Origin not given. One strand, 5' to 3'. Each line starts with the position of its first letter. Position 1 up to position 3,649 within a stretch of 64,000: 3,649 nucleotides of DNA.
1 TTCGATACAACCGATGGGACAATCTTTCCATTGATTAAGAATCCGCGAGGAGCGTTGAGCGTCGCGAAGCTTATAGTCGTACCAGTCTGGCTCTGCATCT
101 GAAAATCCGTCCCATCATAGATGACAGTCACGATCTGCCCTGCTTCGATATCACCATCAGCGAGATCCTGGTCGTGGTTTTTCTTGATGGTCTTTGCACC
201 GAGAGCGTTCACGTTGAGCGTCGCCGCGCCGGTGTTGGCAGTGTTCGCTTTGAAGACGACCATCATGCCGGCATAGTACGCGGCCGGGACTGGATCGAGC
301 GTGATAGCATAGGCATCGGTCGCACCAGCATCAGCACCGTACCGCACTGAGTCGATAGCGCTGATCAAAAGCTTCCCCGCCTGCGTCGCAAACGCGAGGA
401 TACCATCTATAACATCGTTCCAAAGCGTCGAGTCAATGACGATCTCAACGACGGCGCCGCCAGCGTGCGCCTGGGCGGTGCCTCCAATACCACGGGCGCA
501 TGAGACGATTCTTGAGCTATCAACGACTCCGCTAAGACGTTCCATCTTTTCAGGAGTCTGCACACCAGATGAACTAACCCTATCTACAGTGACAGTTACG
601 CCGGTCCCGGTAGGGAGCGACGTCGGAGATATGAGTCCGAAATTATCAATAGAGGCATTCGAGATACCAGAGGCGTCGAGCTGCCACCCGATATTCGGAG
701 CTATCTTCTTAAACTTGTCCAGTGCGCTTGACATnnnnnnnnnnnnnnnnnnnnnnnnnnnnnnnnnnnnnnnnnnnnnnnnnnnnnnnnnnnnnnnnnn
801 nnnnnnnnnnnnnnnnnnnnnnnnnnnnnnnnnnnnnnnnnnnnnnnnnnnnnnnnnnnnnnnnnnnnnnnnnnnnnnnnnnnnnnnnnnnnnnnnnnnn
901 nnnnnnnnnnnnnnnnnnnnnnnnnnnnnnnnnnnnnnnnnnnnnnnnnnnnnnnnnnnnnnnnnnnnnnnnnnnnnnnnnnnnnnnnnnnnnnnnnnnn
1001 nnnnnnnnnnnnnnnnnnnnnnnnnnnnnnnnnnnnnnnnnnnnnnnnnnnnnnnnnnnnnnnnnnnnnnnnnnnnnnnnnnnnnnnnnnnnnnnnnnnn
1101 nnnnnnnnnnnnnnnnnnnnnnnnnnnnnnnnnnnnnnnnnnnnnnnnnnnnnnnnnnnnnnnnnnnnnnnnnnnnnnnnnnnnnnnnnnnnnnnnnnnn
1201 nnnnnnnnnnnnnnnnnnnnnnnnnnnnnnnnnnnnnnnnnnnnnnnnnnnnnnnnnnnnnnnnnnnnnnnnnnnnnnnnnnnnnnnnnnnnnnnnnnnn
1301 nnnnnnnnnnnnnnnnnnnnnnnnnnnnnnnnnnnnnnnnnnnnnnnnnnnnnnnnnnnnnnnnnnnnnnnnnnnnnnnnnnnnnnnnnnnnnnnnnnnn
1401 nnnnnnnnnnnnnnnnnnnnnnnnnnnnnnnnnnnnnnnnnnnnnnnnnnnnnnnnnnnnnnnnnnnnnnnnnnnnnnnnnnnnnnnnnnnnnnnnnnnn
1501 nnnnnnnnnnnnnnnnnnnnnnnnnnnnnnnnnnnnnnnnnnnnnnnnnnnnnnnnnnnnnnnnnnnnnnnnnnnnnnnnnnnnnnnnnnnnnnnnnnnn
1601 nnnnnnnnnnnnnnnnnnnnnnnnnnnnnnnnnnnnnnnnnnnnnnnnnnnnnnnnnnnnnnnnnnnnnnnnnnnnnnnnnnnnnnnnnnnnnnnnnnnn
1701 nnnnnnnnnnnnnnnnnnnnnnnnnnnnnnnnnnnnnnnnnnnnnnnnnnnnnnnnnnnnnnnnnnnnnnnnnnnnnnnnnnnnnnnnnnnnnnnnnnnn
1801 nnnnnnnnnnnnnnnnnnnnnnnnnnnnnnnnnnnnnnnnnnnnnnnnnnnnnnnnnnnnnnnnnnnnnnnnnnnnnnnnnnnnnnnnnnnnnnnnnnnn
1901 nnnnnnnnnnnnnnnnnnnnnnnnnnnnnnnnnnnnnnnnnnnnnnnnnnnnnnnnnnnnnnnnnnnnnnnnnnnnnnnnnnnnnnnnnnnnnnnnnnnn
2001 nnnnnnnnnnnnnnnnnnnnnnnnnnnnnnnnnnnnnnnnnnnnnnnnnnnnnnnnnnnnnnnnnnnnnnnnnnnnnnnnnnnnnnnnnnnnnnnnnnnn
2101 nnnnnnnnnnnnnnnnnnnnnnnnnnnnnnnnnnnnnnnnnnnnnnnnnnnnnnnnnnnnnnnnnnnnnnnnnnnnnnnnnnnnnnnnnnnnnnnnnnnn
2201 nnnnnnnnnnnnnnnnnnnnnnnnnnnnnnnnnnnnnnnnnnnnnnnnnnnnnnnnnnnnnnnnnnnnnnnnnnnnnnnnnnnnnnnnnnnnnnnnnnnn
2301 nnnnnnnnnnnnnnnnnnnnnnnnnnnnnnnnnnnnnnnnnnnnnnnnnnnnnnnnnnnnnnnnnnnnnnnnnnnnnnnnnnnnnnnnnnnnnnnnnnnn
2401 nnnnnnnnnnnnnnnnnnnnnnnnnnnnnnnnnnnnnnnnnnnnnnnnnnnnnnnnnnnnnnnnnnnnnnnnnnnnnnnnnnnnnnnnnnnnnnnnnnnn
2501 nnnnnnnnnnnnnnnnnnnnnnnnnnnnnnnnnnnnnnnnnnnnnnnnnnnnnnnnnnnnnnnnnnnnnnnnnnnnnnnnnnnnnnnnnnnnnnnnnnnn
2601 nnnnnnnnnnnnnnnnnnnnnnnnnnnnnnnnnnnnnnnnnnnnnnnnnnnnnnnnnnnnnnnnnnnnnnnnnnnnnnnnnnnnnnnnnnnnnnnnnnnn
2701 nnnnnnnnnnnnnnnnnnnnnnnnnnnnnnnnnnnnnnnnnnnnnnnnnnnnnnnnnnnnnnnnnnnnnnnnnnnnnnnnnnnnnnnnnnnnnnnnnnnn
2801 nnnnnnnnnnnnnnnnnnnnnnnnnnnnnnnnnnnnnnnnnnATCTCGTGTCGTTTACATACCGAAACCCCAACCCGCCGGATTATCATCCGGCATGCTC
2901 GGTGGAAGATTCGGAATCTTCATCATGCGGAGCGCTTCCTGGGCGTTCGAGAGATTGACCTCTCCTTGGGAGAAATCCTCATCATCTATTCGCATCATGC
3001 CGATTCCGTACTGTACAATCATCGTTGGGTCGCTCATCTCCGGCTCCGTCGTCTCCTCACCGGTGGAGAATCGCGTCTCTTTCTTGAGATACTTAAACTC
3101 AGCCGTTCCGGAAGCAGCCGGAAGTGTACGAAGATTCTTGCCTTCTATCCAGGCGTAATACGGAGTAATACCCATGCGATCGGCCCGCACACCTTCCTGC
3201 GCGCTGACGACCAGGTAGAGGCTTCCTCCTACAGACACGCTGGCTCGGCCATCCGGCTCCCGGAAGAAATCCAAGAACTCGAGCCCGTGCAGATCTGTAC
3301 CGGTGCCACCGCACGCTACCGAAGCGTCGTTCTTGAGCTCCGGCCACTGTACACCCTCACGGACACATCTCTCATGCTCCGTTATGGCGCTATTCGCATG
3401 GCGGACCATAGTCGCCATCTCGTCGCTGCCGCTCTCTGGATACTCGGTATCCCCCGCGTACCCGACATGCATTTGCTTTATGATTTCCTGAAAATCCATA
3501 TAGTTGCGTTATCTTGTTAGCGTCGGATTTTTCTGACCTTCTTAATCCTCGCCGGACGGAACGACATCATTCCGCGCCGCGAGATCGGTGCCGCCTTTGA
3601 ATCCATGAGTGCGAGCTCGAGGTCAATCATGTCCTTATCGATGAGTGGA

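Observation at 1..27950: A ~28-kb phage/prophage module fills the left 44% of the window, with no integrase visible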

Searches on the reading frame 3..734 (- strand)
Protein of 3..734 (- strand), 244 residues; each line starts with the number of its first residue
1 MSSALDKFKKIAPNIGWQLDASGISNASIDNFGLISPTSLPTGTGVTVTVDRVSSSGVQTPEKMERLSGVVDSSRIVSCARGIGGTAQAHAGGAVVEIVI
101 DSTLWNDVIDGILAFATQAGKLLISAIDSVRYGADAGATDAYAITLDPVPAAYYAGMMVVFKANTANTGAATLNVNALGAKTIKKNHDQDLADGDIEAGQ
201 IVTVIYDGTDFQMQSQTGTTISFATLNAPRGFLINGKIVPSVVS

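Call 88: search_protein_families(library=phrogs, proteins=[window:3-734:-], max_evalue=0.01)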
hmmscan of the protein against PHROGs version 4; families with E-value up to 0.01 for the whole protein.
window:3-734:- (244 aa): 3 families
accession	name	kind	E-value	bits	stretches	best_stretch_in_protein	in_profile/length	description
phrog_28171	-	unknown function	1.3e-14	54.7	1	129-218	186-275/476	-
phrog_4900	-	tail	1.7e-11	44.1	1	129-210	244-326/964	tail protein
phrog_27282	-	unknown function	9.9e-10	38.9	1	105-221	192-306/445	-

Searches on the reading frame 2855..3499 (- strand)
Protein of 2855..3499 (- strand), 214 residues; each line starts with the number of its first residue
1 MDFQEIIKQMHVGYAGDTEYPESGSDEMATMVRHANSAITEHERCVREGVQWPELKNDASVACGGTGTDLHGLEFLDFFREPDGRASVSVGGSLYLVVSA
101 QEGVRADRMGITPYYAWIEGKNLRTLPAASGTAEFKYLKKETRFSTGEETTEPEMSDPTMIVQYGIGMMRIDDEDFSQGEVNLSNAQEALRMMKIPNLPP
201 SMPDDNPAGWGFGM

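Call 10: search_protein_families(library=phrogs, proteins=[window:2855-3499:-], max_evalue=0.01)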
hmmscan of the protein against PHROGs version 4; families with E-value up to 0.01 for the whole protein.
window:2855-3499:- (214 aa): 0 families

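Call 11: search_protein_families(library=pfam, proteins=[window:2855-3499:-], max_evalue=0.01)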
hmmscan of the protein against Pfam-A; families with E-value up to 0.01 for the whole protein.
window:2855-3499:- (214 aa): 0 families

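Call 16: find_encoding_contigs(protein=window:2855-3499:-, flank=10000, max_places=6)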
Protein window:2855-3499:- (214 aa): 1 contig read that carries it; 1 place shown.
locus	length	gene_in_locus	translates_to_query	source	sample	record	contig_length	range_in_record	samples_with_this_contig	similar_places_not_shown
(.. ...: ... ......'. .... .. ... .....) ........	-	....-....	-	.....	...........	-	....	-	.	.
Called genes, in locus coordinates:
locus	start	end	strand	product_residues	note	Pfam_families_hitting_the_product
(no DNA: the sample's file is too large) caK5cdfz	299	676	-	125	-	-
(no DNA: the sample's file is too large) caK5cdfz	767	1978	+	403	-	-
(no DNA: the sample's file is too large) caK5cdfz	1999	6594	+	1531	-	-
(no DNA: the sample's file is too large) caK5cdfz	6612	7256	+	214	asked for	-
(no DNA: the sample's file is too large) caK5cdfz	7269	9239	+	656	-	-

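Call 85: search_protein_families(library=pfam, alignment_id=A5, max_evalue=0.1)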
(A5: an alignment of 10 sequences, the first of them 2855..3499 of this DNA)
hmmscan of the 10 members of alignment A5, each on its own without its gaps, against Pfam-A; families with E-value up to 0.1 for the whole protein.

A. member 1, window:2855-3499:- (214 aa): 0 families

B. families by the number of members that match (of 10 scanned): 1 family
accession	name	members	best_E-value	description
PF24175.2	SU10_adaptor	6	2.8e-10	SU10 adaptor protein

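Call 86: search_solved_structures(query=A5, max_evalue=1)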
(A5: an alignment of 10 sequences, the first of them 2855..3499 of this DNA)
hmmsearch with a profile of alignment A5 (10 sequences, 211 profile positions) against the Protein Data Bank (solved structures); distinct sequences matched with E-value up to 1: 0.
